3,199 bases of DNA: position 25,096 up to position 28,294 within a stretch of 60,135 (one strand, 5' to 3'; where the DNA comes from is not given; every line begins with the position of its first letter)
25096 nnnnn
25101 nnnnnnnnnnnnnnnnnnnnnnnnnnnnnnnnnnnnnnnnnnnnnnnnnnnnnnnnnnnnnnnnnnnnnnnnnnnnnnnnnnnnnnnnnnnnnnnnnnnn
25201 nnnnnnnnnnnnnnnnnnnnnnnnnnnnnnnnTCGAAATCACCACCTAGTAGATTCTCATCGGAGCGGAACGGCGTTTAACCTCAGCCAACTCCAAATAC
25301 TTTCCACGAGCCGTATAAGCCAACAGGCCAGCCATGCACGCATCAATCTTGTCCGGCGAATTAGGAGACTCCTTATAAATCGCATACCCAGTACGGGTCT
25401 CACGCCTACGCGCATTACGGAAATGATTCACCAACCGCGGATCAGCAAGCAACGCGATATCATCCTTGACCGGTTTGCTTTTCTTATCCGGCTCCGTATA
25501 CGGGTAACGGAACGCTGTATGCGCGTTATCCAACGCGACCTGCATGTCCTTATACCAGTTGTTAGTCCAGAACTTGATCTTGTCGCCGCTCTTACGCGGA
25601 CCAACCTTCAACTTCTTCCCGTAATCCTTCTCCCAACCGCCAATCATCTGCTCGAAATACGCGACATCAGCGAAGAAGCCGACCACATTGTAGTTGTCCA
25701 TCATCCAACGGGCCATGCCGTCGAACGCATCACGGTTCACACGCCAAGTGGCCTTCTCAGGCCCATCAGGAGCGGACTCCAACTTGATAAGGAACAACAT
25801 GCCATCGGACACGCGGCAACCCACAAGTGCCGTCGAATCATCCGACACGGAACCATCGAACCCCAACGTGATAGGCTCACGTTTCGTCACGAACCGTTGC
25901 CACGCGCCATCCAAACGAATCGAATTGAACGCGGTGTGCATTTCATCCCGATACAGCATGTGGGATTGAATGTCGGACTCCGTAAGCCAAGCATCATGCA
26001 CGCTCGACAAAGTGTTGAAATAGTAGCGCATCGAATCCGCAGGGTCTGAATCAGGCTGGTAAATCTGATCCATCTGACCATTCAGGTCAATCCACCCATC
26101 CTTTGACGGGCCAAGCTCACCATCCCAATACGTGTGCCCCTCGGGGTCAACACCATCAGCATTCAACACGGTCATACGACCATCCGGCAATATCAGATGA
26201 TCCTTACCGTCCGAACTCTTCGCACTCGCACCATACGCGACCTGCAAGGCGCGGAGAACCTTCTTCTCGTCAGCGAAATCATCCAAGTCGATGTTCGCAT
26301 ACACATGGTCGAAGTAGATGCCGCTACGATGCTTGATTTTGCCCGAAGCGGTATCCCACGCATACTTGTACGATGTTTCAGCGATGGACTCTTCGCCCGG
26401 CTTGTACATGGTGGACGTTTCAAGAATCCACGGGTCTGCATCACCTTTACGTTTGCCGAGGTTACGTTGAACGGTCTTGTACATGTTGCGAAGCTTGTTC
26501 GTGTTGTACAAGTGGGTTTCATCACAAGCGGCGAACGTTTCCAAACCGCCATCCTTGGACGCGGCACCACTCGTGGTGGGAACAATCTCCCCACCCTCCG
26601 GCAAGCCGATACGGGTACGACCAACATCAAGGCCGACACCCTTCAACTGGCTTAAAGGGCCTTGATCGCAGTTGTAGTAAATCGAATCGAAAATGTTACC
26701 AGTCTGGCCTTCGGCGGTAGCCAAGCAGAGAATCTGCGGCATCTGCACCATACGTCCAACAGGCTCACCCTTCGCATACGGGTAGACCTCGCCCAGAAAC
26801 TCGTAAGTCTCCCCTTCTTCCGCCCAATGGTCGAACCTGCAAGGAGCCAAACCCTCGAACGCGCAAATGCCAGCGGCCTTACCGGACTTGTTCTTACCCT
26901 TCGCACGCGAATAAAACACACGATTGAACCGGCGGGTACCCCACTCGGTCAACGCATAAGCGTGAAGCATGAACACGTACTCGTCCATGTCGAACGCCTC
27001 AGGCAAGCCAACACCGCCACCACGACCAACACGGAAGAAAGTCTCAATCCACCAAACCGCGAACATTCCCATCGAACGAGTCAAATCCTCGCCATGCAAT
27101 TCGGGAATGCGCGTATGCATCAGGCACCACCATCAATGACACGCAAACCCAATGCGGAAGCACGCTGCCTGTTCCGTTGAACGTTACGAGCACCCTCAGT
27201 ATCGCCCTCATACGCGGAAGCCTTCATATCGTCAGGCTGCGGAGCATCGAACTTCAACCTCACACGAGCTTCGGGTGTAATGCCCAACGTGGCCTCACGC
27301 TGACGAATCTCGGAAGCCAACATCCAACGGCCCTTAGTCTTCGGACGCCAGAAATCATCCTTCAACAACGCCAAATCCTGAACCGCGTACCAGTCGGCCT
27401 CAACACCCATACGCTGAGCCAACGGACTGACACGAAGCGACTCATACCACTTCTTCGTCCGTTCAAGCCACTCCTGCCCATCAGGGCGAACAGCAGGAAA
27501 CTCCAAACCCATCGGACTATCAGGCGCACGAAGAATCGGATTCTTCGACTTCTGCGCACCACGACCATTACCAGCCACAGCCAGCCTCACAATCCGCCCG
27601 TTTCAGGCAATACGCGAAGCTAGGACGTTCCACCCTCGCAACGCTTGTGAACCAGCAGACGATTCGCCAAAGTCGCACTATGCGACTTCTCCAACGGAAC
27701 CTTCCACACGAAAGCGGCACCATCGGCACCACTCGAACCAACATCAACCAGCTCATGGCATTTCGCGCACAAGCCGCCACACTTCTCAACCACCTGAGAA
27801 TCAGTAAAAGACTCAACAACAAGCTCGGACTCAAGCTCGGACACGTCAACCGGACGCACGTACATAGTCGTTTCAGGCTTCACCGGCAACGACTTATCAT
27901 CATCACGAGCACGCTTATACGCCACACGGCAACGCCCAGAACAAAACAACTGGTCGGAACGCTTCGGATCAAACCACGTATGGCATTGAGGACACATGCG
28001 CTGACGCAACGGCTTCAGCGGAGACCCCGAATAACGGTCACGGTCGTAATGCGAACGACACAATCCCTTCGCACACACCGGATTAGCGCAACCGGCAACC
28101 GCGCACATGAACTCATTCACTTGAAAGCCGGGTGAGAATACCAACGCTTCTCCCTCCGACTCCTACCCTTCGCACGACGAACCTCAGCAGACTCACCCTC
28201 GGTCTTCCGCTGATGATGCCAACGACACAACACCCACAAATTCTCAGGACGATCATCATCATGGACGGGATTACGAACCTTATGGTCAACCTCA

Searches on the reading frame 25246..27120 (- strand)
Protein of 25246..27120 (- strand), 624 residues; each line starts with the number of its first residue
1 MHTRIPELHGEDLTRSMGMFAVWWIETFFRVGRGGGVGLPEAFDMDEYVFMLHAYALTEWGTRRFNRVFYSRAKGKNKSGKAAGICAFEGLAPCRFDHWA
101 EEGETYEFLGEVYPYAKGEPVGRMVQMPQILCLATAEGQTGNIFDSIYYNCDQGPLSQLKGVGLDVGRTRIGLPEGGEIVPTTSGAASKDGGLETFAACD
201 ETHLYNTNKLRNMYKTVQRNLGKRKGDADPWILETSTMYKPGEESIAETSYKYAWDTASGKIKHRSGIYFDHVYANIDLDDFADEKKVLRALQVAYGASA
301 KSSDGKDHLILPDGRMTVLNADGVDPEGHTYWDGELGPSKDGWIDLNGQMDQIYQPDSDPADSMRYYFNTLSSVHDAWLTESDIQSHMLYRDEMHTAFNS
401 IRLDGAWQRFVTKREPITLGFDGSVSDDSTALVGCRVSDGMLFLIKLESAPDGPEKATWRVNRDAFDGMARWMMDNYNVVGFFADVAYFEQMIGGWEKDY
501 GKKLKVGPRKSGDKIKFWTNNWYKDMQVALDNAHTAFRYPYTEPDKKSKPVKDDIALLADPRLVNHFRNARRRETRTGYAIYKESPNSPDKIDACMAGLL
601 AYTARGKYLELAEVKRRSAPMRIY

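Call 25: search_dna_similar(query=window:25246-27120:-, collection=phages, mode=protein, max_rows=15)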
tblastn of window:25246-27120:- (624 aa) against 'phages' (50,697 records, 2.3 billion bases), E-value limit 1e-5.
Records with a match: 2038; places in all: 2040; records where one place covers at least 80% of the query: 1276.
Best place of each record, by identity: <60% 2038.
By first word of the organism name: Mycobacterium 1347; Gordonia 227; Streptomyces 206; Arthrobacter 97; Rhodococcus 56; Brevibacterium 32; Corynebacterium 22; Microbacterium 19; Curtobacterium 10; Fromanvirus 4; and 11 more.
By host as written in the record: Mycobacterium smegmatis mc2 155 939; Mycobacterium smegmatis mc#155 174; Gordonia terrae 3612 145; Mycobacterium smegmatis mc2155 65; Arthrobacter globiformis B-2979 56; Rhodococcus erythropolis RIA 643 39; - 35; Streptomyces griseus ATCC 10137 35; and 141 more.
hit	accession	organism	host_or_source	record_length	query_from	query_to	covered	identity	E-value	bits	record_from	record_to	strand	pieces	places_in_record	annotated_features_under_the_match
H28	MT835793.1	Bacteriophage sp.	human fecal samples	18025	1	624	100%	57.6%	0e+0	695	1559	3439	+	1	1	record has no annotation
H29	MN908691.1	Gordonia phage DatBoi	Gordonia terrae 3612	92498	10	605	96%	38.1%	4e-93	320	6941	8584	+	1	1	13: terminase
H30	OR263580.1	Streptomyces phage Samy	Streptomyces ambofaciens ATCC 23877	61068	10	623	98%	36.9%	1e-92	319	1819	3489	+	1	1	terminase large subunit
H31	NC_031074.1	Gordonia phage Bantam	Gordonia terrae 3612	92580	10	605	96%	37.7%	2e-88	306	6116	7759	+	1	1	12: terminase large subunit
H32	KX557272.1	Gordonia phage Bantam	Gordonia terrae 3612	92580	10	605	96%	37.7%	2e-88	306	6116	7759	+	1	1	12: terminase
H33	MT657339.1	Gordonia phage SpeedDemon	Gordonia terrae 3612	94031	10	605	96%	37.6%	2e-88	306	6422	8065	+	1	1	130: terminase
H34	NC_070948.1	Gordonia phage Mollymur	Gordonia terrae 3612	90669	9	605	96%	37.3%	7e-90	311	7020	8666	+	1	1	13: terminase large subunit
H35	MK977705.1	Gordonia phage Mollymur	Gordonia terrae 3612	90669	9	605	96%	37.3%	7e-90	311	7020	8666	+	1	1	13: terminase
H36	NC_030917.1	Gordonia phage OneUp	Gordonia terrae 3612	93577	12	622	98%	36.1%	1e-87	304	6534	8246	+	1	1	24: terminase large subunit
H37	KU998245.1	Gordonia phage OneUp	Gordonia terrae 3612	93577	12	622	98%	36.1%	1e-87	304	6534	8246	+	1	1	24: terminase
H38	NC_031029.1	Gordonia phage Cucurbita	Gordonia terrae 3612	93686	8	622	99%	35.8%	5e-88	305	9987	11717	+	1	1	32: terminase large subunit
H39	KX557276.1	Gordonia phage Cucurbita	Gordonia terrae 3612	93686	8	622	99%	35.8%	5e-88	305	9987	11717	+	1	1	32: terminase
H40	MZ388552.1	Gordonia phage Norvs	Gordonia terrae 3612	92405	8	622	99%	35.8%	7e-88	305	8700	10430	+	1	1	31: terminase large subunit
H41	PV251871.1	Gordonia phage Miskis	Gordonia terrae 3612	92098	8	622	99%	35.7%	3e-87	303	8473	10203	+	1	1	28: terminase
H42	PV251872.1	Gordonia phage Abscondus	Gordonia terrae 3612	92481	8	622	99%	35.7%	3e-87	303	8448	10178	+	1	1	29: terminase large subunit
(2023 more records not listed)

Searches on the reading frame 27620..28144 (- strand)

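Call 10: search_protein_families(library=pfam, proteins=[window:27620-28144:-], max_evalue=0.01)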
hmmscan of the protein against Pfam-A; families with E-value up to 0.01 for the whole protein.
window:27620-28144:- (174 aa): 1 family
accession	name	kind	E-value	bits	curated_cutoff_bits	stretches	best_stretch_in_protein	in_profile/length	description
PF05766.18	NinG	-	0.00029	21.1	25.4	1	44-84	2-42/193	Bacteriophage Lambda NinG protein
